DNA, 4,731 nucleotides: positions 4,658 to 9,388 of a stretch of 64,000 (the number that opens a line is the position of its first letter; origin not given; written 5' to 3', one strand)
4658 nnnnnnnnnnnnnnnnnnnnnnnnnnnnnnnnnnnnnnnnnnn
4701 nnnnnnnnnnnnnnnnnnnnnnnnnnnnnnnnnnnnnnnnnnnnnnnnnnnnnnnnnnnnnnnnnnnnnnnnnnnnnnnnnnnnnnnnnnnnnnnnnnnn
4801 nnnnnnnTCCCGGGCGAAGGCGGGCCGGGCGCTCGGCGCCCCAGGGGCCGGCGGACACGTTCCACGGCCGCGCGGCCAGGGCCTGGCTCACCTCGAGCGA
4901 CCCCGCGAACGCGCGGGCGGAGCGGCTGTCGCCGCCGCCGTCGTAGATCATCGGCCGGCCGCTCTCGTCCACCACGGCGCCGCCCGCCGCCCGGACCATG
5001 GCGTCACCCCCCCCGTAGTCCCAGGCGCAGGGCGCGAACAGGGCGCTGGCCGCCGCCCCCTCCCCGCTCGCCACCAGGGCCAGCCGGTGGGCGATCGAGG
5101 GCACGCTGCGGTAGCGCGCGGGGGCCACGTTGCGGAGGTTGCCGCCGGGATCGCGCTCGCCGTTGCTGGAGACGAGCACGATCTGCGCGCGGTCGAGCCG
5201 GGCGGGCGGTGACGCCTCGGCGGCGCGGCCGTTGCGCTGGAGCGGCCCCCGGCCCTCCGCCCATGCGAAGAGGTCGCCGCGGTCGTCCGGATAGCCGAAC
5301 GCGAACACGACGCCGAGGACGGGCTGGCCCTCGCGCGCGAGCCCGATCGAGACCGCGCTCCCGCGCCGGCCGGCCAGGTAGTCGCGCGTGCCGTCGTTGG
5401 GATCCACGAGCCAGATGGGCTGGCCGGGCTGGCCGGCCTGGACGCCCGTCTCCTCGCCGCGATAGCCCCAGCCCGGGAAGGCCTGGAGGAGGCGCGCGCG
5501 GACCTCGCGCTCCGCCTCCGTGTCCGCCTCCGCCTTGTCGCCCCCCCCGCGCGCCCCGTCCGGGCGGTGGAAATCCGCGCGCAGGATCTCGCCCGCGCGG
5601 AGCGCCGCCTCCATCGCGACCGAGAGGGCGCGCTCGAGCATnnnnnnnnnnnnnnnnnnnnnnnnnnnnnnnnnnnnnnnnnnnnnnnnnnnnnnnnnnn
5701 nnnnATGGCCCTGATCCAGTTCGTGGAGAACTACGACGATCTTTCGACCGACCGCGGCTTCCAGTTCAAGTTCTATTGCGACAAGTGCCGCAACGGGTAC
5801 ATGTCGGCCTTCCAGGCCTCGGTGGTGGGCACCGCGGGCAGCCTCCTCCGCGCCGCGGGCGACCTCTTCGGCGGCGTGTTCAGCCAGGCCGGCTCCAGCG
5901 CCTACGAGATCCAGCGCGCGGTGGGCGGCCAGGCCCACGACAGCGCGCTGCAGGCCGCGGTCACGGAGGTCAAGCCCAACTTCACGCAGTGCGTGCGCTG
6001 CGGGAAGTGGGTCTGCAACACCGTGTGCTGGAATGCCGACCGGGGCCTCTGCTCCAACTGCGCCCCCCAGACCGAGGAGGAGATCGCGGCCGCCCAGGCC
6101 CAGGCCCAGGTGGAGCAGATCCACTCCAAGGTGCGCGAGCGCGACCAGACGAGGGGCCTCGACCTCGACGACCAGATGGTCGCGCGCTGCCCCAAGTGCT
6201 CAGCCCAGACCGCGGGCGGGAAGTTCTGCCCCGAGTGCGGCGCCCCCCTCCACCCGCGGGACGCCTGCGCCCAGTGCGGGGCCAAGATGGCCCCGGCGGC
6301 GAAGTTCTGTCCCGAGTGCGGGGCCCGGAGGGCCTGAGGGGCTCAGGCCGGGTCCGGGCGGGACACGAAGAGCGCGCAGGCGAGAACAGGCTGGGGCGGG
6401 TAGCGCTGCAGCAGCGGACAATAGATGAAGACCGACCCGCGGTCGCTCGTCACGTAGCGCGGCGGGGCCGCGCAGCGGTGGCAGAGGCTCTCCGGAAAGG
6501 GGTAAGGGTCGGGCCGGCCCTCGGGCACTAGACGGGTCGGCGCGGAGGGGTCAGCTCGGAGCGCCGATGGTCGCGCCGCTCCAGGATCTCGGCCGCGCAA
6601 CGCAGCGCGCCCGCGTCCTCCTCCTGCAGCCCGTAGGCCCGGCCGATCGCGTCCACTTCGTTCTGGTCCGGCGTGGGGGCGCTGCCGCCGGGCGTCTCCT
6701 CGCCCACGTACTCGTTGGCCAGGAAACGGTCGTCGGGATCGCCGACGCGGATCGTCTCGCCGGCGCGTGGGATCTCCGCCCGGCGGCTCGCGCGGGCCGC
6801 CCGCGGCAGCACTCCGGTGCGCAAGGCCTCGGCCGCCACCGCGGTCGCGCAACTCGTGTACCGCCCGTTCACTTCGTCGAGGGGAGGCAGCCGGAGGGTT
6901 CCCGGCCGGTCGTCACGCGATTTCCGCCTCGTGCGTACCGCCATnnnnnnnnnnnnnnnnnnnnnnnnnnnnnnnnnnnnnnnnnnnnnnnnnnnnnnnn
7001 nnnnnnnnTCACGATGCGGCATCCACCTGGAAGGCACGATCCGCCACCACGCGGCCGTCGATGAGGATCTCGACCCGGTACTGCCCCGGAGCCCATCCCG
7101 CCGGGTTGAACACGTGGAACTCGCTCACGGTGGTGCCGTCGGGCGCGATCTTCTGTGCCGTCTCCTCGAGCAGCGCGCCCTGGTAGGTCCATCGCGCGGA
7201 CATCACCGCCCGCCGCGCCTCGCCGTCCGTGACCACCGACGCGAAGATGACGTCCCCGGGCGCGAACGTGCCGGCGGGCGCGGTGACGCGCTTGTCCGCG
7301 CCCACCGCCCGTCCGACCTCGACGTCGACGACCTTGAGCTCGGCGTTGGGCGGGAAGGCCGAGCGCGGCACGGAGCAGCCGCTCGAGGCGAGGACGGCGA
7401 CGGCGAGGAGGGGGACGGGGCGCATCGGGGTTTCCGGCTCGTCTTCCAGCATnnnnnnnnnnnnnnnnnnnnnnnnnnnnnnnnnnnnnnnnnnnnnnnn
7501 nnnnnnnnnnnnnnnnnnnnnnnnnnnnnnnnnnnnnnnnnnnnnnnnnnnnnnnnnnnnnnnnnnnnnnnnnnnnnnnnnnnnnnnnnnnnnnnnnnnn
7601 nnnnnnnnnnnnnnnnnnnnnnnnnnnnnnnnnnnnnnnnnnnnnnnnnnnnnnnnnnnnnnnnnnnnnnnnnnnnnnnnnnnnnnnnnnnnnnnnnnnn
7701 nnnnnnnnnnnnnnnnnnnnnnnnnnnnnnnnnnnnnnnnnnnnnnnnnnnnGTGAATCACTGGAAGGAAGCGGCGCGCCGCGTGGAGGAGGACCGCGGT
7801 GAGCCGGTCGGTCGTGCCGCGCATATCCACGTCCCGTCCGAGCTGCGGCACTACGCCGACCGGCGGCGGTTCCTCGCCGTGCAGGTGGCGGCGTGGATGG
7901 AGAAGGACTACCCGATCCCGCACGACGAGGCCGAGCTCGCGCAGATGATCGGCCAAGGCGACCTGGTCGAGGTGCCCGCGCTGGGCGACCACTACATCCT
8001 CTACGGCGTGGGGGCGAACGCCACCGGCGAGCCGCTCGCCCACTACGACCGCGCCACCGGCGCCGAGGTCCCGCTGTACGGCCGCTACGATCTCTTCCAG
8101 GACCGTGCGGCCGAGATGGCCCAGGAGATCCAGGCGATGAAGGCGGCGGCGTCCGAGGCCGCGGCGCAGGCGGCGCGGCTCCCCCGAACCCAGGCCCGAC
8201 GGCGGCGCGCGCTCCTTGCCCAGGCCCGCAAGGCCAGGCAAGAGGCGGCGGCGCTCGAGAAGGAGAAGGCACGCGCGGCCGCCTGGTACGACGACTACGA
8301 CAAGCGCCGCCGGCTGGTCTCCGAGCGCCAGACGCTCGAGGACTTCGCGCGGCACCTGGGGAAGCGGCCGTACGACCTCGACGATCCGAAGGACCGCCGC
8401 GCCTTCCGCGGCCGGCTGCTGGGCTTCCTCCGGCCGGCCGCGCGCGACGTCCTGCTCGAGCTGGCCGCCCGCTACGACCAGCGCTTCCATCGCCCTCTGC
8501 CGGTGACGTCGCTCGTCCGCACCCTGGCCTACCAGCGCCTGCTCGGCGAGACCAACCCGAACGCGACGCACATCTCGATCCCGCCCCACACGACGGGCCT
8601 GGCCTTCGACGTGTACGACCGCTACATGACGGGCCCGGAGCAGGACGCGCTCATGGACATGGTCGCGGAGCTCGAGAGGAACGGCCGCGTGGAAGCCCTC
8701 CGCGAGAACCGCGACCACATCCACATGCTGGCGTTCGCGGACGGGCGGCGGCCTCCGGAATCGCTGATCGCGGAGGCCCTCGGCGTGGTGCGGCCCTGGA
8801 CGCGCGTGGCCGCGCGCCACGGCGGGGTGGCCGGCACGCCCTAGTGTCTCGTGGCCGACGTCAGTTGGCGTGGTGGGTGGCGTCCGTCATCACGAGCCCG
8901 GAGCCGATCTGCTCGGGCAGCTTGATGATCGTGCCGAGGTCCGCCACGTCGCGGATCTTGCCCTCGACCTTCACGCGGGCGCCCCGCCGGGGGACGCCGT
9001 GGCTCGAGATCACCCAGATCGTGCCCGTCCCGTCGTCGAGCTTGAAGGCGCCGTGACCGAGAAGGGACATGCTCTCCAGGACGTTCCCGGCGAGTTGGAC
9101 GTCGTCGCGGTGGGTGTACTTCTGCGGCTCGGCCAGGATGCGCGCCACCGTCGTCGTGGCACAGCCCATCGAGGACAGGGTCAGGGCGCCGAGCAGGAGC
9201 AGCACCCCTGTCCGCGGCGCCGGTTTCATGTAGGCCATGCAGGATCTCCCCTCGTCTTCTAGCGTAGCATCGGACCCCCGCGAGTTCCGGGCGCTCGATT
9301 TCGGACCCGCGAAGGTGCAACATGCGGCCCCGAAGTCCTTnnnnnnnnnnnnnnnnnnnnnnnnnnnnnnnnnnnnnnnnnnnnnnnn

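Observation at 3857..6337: IMPase-family phosphatase fused to ADP-ribosylglycohydrolase, divergent from a multi-zinc-ribbon protein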

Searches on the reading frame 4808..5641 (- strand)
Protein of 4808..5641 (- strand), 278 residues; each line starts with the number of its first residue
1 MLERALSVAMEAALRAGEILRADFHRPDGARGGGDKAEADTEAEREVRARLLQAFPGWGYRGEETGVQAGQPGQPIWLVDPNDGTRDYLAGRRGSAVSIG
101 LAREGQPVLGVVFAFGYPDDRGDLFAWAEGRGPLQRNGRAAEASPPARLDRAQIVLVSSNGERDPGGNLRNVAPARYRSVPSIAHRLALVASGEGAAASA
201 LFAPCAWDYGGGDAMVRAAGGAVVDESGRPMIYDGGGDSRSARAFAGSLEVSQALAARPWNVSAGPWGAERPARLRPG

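Call 39: search_solved_structures(query=window:4808-5641:-, max_evalue=0.001, show_alignments=2)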
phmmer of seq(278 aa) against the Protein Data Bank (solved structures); distinct sequences matched with E-value up to 0.001: 27.
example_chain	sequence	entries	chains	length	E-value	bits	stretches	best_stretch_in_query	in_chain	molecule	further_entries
3luz_A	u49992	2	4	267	6.9e-15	58.7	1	5-231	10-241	Extragenic suppressor protein suhB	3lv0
2fvz_A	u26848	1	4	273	1e-14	58.1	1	4-231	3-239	Inositol monophosphatase 2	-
2czh_A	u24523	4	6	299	1.2e-14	57.9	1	4-231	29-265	Inositol monophosphatase 2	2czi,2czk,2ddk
2pcr_A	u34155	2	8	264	2.1e-13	53.8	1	2-223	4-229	Inositol-1-monophosphatase | Fructose-1,6-bisphosphatase/inositol-1-monophosphatase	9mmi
2qfl_A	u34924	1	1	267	3e-13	53.3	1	5-229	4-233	Inositol-1-monophosphatase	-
5zhh_A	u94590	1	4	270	3.6e-13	53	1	3-231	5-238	Inositol-1-monophosphatase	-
6ib7_A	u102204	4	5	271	4.7e-13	52.6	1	5-229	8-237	Inositol-1-monophosphatase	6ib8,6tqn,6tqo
6tqn_T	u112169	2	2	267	5.4e-13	52.4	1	5-229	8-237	Inositol monophosphatase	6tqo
9vep_A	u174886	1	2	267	1.3e-12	51.2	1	5-229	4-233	Inositol-1-monophosphatase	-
8wdq_A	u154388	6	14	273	1.3e-11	47.9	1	4-234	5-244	Nus factor SuhB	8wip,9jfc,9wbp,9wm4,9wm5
9j90_B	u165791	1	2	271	1.4e-11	47.8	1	5-234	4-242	Nus factor SuhB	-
4n81_A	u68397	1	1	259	6.5e-11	45.6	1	15-112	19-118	Inositol monophosphatase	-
2bji_A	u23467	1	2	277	9.3e-11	45.1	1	8-231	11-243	INOSITOL-1(OR 4)-MONOPHOSPHATASE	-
7vce_A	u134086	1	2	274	9.3e-11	45.1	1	39-231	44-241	Inositol monophosphatase 1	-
1awb_A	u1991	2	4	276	9.5e-11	45.1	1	39-231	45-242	MYO-INOSITOL MONOPHOSPHATASE | INOSITOL MONOPHOSPHATASE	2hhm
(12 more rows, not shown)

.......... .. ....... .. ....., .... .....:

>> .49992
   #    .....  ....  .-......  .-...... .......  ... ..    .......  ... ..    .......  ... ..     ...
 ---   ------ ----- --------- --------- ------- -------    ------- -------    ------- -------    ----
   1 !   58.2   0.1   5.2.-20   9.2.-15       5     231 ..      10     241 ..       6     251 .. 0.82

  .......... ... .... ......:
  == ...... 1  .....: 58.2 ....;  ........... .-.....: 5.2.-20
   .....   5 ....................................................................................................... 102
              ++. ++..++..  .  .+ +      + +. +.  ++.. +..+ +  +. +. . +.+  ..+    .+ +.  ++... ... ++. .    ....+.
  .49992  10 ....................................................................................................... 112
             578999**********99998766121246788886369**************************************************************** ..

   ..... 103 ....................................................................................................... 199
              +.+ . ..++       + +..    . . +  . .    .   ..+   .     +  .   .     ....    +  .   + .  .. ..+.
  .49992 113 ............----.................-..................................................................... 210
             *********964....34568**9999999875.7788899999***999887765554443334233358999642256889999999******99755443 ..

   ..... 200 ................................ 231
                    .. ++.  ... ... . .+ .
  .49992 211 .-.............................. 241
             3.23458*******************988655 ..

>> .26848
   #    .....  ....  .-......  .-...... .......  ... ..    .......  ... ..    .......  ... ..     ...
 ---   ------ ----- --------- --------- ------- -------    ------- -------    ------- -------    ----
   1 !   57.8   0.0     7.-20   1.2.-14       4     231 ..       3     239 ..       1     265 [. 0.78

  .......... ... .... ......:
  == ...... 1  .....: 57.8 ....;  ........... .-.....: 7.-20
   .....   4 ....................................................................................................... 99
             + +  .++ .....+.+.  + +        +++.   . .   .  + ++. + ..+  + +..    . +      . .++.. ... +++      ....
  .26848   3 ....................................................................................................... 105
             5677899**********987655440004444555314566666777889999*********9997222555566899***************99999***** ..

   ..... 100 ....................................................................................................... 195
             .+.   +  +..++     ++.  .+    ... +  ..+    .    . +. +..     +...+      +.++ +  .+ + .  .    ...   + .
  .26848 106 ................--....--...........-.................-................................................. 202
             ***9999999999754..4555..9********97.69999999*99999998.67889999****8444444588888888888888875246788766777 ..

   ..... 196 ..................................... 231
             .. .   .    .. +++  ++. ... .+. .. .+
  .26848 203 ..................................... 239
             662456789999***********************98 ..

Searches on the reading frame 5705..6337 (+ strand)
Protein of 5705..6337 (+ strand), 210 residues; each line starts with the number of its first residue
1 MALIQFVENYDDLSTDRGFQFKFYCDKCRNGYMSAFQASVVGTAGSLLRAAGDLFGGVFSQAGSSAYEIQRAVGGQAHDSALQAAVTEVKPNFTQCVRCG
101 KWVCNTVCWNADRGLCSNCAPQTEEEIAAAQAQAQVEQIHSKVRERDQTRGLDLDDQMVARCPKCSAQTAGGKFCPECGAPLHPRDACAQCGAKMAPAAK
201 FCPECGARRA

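Call 6: search_protein_families(library=pfam, proteins=[window:5705-6337:+], max_evalue=0.01)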
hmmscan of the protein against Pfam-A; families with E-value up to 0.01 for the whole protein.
window:5705-6337:+ (210 aa): 5 families
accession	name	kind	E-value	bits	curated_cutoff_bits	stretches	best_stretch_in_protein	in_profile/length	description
PF12773.13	DZR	-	6e-10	39.6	27.3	1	162-206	1-45/45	Double zinc ribbon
PF13240.11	Zn_Ribbon_1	-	4.1e-06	26.9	25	1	188-207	2-21/23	zinc-ribbon domain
PF14445.12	Prok-RING_2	-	7.3e-05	23.3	22.4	1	93-120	22-48/56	Prokaryotic RING finger family 2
PF13248.11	Zn_ribbon_3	-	0.00013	21.7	27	1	188-208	5-25/26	zinc-ribbon domain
PF17032.10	Zn_ribbon_15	-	0.0025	19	28.9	1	185-206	52-73/73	zinc-ribbon family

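Call 7: search_protein_families(library=ncbifam, proteins=[window:5705-6337:+], max_evalue=0.01)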
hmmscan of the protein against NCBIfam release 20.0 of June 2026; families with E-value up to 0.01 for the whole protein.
window:5705-6337:+ (210 aa): 1 family
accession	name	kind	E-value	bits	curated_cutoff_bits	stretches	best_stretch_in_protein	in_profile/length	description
NF011149.0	PRK14559.1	equivalog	0.0057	15.4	374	1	162-207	4-49/642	serine/threonine phosphatase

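Call 35: search_protein_families(library=padloc, proteins=[window:5705-6337:+], max_evalue=0.01)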
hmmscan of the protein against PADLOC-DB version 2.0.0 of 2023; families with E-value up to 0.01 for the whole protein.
window:5705-6337:+ (210 aa): 0 families

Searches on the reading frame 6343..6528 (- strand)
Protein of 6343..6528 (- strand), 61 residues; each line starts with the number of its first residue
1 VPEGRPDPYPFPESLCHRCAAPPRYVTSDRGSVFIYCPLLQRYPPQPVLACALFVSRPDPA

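Call 31: search_protein_families(library=pfam, proteins=[window:6343-6528:-], max_evalue=0.01)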
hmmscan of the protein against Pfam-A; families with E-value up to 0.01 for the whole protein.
window:6343-6528:- (61 aa): 0 families

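Call 35: search_protein_families(library=padloc, proteins=[window:6343-6528:-], max_evalue=0.01)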
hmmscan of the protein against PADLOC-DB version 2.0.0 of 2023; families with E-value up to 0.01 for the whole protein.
window:6343-6528:- (61 aa): 0 families

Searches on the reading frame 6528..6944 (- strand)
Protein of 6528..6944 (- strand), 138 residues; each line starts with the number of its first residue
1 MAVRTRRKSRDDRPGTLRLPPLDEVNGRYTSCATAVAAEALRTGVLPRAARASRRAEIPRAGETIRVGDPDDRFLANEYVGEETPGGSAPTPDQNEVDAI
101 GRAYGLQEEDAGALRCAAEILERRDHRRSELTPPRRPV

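Call 31: search_protein_families(library=pfam, proteins=[window:6528-6944:-], max_evalue=0.01)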
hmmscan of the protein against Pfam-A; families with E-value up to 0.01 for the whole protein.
window:6528-6944:- (138 aa): 1 family
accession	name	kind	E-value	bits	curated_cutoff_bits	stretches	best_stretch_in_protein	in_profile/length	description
PF19861.4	DUF6335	-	9.6e-17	62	25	1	51-133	33-114/124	Family of unknown function (DUF6335)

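Call 35: search_protein_families(library=padloc, proteins=[window:6528-6944:-], max_evalue=0.01)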
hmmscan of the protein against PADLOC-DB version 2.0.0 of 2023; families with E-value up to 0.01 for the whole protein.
window:6528-6944:- (138 aa): 0 families

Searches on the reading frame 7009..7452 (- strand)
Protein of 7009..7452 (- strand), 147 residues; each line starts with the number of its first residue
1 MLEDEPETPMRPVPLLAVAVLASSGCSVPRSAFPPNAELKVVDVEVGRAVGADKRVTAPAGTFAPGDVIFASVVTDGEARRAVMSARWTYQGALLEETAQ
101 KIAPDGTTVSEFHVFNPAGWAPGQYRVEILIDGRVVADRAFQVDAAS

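Call 31: search_protein_families(library=pfam, proteins=[window:7009-7452:-], max_evalue=0.01)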
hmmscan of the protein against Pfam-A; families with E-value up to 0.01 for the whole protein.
window:7009-7452:- (147 aa): 2 families
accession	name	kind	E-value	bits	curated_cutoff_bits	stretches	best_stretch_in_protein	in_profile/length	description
PF10633.15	NPCBM_assoc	-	0.0008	20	24.4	0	88-129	34-73/78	NPCBM-associated, NEW3 domain of alpha-galactosidase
PF12975.13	DUF3859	-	0.0087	16.4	24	0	101-143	80-123/123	Domain of unknown function (DUF3859)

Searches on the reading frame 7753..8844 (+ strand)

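Call 31: search_protein_families(library=pfam, proteins=[window:7753-8844:+], max_evalue=0.01)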
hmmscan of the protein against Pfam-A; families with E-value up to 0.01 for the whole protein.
window:7753-8844:+ (363 aa): 1 family
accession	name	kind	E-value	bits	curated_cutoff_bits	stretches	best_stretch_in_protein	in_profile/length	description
PF18979.5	DUF5715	-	1.2e-09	38.5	26.8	1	225-296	51-127/171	Family of unknown function (DUF5715)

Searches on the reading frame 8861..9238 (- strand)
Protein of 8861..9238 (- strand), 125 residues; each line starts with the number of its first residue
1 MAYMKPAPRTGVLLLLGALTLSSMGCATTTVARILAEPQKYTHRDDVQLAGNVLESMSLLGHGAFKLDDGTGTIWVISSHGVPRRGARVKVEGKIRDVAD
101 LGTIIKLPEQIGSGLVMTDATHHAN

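Call 31: search_protein_families(library=pfam, proteins=[window:8861-9238:-], max_evalue=0.01)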
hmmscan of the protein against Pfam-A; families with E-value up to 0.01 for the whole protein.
window:8861-9238:- (125 aa): 1 family
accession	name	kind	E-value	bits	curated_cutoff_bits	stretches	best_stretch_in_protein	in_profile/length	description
PF01336.31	tRNA_anti-codon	-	0.0052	17.1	27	0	47-96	1-58/75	OB-fold nucleic acid binding domain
